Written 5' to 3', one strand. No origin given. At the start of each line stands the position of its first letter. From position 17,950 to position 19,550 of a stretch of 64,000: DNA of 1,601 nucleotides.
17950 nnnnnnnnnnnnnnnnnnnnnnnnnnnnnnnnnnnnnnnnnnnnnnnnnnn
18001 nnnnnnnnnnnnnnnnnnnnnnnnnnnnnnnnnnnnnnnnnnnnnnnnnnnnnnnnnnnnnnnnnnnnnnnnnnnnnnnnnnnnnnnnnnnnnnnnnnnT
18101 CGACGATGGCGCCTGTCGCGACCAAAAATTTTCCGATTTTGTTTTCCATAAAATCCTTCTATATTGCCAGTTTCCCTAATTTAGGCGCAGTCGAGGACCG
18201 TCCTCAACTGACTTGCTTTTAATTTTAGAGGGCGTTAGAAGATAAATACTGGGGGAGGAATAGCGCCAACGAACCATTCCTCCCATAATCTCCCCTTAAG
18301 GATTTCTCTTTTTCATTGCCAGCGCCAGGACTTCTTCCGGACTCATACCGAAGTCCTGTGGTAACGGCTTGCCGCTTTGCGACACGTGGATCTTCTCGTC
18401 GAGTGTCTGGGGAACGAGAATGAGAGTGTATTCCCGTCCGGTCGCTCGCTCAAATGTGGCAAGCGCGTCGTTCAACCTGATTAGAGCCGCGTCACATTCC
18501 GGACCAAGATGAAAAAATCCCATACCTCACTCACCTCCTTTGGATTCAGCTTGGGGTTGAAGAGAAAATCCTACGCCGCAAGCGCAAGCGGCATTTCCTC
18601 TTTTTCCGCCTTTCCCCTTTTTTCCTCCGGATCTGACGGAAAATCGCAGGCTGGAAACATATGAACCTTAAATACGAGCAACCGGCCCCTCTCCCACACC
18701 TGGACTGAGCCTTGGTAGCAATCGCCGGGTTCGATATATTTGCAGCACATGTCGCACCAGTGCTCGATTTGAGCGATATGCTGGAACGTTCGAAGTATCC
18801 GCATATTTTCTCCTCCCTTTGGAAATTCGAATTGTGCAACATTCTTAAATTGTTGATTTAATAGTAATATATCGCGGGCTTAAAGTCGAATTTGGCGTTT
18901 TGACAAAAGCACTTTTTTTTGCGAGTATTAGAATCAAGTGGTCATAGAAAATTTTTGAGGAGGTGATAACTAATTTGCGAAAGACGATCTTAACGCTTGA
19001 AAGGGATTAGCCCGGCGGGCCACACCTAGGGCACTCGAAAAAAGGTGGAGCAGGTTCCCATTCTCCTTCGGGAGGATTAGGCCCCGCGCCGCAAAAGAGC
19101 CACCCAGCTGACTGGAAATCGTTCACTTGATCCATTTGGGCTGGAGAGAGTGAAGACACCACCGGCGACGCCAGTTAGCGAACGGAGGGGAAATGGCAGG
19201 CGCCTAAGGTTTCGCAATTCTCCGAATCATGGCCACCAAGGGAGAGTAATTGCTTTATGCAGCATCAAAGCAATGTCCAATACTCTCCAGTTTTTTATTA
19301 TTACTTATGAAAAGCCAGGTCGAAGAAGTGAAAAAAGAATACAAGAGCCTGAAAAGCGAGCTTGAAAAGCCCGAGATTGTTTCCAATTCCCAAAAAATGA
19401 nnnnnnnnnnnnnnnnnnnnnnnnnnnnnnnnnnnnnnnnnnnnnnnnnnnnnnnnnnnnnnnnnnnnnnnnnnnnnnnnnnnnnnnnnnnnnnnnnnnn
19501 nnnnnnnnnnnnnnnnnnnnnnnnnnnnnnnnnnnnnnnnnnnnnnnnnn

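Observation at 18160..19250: GC-rich about 1.1-kb patch with two small orphan ORFs and a structured-looking non-coding stretch upstream of prfA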

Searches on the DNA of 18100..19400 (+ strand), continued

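Call 97: search_with_rna_model(model_id=R1, sources=[window, L001, L003, L005, L009, L010, L011, L012, L013, L014, L015, L016, L017, L018, L019, L020, L021, L022, L023, L024, L025, L026, L027, L028, L029, L030, L031, L032, L033, L034, L035, L036, L037, L038, L039, L040, L041, L042, L043, L044, L045, L046, L047, L048, L049, L050, L051, L052, L053, L054, L055, L056, L057, L058, L059, L061, L062, L063, L064, L065, L066, L067, L068, L071, L083, L087, L089, L091, L092, L093, L094, L095, L096, L097, L098, L099, L100, L102, L103, L104, L105, L106, L107, L108, L111, L007, L008], max_evalue=10)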
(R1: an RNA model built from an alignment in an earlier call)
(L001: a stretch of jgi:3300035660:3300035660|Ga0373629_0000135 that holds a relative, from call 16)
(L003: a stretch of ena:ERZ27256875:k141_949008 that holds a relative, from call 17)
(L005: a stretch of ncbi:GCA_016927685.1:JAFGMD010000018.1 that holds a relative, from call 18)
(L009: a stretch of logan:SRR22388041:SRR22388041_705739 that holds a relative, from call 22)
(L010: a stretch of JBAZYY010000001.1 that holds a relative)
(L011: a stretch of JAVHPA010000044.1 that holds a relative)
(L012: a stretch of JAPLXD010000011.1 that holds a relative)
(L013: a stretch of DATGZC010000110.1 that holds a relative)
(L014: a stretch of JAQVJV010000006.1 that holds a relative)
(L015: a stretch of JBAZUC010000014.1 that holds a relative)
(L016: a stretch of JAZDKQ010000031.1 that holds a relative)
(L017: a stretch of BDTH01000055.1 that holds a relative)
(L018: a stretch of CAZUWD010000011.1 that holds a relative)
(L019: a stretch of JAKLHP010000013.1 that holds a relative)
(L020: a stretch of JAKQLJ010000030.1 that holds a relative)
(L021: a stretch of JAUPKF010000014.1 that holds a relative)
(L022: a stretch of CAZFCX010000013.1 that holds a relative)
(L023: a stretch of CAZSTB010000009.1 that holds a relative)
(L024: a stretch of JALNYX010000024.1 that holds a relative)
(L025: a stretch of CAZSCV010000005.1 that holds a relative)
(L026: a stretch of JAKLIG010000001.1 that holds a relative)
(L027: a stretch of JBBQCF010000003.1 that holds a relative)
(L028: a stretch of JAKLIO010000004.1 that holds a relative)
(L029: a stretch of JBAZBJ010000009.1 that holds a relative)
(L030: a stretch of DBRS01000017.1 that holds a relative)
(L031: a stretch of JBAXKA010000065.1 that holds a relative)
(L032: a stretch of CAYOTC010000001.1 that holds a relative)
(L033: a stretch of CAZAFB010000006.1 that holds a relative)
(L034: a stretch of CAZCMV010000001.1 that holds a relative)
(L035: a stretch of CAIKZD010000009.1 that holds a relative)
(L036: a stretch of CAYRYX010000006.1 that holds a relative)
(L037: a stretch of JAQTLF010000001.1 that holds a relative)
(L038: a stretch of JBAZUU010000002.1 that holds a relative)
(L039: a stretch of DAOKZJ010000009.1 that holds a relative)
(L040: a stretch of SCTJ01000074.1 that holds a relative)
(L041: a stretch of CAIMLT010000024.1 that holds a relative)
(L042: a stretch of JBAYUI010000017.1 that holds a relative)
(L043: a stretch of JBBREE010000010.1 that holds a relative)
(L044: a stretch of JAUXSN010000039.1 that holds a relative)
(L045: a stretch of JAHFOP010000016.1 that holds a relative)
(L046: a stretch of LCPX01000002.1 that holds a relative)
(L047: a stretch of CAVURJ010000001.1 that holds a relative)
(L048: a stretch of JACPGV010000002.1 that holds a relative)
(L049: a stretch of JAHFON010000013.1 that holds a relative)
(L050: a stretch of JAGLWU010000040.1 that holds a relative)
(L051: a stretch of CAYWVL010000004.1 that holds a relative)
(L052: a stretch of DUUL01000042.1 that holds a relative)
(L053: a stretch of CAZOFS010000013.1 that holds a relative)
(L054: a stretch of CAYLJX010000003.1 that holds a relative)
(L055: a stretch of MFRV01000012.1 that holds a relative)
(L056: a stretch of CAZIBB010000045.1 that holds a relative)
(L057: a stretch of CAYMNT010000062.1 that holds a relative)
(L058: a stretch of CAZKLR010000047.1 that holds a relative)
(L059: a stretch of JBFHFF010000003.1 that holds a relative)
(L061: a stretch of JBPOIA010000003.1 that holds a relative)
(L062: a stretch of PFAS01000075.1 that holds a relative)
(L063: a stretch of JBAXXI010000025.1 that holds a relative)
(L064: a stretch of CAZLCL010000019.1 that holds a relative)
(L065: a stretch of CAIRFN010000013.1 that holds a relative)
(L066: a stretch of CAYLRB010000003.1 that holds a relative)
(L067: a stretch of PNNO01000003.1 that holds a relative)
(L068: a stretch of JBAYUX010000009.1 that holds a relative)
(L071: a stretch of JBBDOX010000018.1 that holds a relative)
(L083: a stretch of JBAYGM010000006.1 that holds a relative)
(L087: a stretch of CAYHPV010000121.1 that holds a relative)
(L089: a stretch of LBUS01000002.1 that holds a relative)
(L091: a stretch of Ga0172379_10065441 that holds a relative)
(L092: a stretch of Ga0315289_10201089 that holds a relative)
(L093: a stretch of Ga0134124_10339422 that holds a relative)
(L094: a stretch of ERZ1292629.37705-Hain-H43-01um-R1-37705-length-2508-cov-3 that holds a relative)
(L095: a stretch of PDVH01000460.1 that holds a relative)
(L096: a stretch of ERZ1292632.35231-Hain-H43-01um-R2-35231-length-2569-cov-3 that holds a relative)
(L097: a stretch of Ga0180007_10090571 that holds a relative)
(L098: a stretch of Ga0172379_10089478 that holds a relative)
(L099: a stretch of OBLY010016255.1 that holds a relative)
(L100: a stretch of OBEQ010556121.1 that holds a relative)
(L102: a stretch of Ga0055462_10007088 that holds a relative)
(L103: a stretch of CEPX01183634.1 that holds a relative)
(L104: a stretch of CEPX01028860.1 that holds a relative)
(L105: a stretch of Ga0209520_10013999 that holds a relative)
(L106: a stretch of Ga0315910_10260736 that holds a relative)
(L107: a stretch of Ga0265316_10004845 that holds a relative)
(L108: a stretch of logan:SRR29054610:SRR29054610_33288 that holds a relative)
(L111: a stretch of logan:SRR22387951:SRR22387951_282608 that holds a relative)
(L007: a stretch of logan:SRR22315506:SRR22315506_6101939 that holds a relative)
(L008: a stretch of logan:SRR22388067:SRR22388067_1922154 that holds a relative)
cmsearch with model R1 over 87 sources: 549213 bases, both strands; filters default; matches with E-value up to 10: 6.
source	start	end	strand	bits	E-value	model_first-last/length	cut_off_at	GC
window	19010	19160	+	174.1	3.7e-49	1-151/151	no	0.59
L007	933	1081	-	166.7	5.8e-47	1-151/151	no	0.58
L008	214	362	-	144.4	2.3e-40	1-151/151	no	0.57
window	55630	55733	-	13.3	0.16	1-151/151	no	0.57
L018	5014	5098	-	8.4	4.4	1-151/151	no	0.35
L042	4032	4050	+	8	6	17-35/151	no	0.32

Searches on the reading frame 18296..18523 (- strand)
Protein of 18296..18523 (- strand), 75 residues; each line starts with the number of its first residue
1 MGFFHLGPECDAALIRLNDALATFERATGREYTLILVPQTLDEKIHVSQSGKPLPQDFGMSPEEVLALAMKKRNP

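Call 8: search_protein_families(library=ncbifam, proteins=[window:18296-18523:-], max_evalue=1)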
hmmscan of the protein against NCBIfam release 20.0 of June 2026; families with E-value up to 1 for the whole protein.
window:18296-18523:- (75 aa): 0 families

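Call 11: search_protein_families(library=pfam, proteins=[window:18296-18523:-], max_evalue=1)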
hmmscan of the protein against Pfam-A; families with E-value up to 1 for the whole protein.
window:18296-18523:- (75 aa): 0 families

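Call 12: search_protein_families(library=phrogs, proteins=[window:18296-18523:-], max_evalue=1)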
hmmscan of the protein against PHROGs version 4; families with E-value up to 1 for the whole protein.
window:18296-18523:- (75 aa): 0 families

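Call 13: search_protein_families(library=padloc, proteins=[window:18296-18523:-], max_evalue=1)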
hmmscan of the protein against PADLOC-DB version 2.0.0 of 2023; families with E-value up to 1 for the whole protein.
window:18296-18523:- (75 aa): 0 families

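Call 15: find_homologous_proteins(query=window:18296-18523:-, max_evalue=0.01)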
Query window:18296-18523:- (75 aa): 32 proteins with E <= 0.01 among 32 candidates.
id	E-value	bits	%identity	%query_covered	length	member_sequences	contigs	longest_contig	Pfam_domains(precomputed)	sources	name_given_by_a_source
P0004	1.3e-42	160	100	100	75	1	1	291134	-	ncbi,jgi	ncbi:MAG: hypothetical protein WC831_00990 [Parcubacteria group bacterium]|jgi:hypothetical protein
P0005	2.2e-32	128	79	100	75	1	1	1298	-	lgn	-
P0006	2.2e-29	118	71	100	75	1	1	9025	-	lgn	-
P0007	2.6e-29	118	74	99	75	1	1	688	-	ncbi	-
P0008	3.2e-29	118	74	99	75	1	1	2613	-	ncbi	-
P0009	3.5e-29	118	74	99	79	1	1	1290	-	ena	-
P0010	2.8e-28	115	72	99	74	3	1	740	-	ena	-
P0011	3.5e-28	114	71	100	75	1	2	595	-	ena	-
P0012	3.8e-28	114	70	97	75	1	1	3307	-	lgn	-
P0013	1.1e-27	113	72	95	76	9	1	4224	-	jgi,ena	-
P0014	1.8e-27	112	73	97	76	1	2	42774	-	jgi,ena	-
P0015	5.5e-27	111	68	99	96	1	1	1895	-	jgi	jgi:hypothetical protein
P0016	6.2e-27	110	66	99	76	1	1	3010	-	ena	-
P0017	8.0e-27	110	71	96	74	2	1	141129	-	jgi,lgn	jgi:hypothetical protein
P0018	1.6e-26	109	68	97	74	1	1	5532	-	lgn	-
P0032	8.7e-19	85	63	99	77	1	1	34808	-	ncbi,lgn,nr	ncbi:hypothetical protein JW977_02330 [Candidatus Falkowbacteria bacterium]|nr:hypothetical protein 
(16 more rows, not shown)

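Call 16: find_encoding_contigs(protein=P0017, flank=4000, max_places=3)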
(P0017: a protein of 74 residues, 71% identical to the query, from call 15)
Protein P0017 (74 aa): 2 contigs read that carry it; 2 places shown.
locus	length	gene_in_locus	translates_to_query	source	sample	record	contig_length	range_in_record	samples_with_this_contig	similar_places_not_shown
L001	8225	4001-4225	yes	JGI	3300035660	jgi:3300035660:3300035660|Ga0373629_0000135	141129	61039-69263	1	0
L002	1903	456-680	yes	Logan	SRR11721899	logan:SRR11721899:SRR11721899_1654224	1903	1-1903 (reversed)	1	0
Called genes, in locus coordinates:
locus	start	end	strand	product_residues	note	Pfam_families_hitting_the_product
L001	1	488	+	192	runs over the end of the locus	PF09335:VTT_dom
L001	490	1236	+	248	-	-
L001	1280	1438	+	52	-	-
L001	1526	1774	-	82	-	-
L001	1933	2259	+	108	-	-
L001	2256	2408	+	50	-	-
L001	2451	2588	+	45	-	-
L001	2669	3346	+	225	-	PF01797:Y1_Tnp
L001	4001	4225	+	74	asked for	-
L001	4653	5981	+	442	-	PF12389:Peptidase_M73 (weak)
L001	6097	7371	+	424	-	-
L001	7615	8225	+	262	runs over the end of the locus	PF12389:Peptidase_M73 (weak)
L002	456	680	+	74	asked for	-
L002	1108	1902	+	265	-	?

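Call 17: find_encoding_contigs(protein=P0014, flank=4000, max_places=3)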
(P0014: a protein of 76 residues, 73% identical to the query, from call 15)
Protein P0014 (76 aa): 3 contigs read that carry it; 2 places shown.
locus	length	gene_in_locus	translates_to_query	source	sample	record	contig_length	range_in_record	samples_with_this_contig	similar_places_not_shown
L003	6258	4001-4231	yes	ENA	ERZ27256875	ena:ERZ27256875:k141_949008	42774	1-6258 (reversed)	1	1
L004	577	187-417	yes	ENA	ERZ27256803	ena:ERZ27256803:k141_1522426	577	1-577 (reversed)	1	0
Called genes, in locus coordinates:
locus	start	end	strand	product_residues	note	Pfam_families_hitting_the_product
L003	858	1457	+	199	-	PF00961:LAGLIDADG_1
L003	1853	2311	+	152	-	PF03449:GreA_GreB_N, PF01272:GreA_GreB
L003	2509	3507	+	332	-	PF13685:Fe-ADH_2 (weak), PF01761:DHQ_synthase, PF24621:DHQS_C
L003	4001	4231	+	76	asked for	-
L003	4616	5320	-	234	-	PF13489:Methyltransf_23, PF05175:MTS (weak), PF13847:Methyltransf_31, PF08241:Methyltransf_11, PF08242:Methyltransf_12, PF13649:Methyltransf_25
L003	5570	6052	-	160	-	PF00857:Isochorismatase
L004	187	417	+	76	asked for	-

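Call 18: find_encoding_contigs(protein=P0032, flank=4000, max_places=3)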
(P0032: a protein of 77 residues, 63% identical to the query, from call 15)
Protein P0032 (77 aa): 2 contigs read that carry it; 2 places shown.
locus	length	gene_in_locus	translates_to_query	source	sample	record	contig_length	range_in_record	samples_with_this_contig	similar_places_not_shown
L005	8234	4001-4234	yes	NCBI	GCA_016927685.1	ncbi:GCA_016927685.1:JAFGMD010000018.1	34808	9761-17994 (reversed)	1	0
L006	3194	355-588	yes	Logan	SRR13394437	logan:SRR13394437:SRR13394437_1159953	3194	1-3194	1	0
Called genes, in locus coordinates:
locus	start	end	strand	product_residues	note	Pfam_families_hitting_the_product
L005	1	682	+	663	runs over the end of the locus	PF03030:H_PPase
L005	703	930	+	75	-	PF18893:DUF5652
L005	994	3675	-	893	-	-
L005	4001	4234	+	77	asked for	-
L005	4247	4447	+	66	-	-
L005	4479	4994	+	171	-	-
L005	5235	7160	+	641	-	PF00270:DEAD (faint), PF04851:ResIII, PF17757:UvrB_inter, PF27431:UvrB_3rd, PF00271:Helicase_C, PF12344:UvrB, PF02151:UVR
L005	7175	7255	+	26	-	PF02151:UVR (weak)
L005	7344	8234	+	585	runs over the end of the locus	PF00664:ABC_membrane, PF00005:ABC_tran, PF13401:AAA_22 (faint)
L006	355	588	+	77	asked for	-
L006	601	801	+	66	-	-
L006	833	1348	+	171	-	-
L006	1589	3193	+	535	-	?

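Call 22: find_encoding_contigs(protein=P0006, flank=5000, max_places=3)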
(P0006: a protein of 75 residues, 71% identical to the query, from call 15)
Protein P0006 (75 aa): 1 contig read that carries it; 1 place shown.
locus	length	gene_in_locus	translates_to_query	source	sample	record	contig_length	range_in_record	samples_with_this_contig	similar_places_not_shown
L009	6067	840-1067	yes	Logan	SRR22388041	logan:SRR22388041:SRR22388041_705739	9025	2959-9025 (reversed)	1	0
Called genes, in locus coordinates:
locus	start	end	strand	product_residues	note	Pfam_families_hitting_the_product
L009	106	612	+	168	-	-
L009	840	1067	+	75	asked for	-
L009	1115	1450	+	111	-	-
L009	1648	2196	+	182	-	PF09946:DUF2178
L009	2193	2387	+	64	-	PF12844:HTH_19, PF13443:HTH_26 (weak), PF13560:HTH_31 (weak), PF01381:HTH_3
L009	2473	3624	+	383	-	PF04519:Bactofilin (faint), PF26514:DUF8173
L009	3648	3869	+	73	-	-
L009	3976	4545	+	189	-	PF04542:Sigma70_r2, PF08281:Sigma70_r4_2, PF04545:Sigma70_r4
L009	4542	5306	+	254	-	-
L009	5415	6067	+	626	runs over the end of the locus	PF25919:BSH_CusB (faint), PF25997:BSH_YhbJ (faint), PF00364:Biotin_lipoyl (faint), PF25917:BSH_RND, PF25973:BSH_CzcB (weak), PF25990:Beta-barrel_YknX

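Call 62: predict_structure(alignment_id=A4)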
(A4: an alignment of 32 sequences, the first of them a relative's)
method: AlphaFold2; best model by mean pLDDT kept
length: 75 residues; sequences in the alignment: 32
mean_pLDDT: 76.8   pTM: 0.56
mean pLDDT of the five models: 76.8, 75.8, 73.8, 72.4, 68.1
residues with pLDDT >= 90: 1; 70-90: 61; 50-70: 10; < 50: 3
segments of 3 or more residues with pLDDT < 50: 1-3
pLDDT, mean of each block of 10 residues (from residue 1): 60 84 87 81 76 71 81 72
secondary structure, 60 per line:
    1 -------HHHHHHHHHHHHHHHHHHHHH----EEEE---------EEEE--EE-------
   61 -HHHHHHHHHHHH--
elements in order: H8-28 E33-36 E46-49 H62-73

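Call 68: search_solved_structures(query=A4, max_evalue=1)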
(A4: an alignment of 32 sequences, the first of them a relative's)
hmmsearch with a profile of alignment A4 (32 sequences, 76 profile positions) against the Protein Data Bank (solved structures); distinct sequences matched with E-value up to 1: 0.

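Call 106: find_encoding_contigs(protein=P0005, flank=1500, max_places=3)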
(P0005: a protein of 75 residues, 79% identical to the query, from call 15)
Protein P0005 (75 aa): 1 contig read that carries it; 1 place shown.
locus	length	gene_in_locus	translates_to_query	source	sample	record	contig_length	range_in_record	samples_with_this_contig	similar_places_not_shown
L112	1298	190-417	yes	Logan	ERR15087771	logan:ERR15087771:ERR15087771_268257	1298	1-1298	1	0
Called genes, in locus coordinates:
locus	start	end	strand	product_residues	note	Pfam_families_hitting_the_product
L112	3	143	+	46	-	?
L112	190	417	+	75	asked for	-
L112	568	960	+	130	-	-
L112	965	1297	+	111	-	?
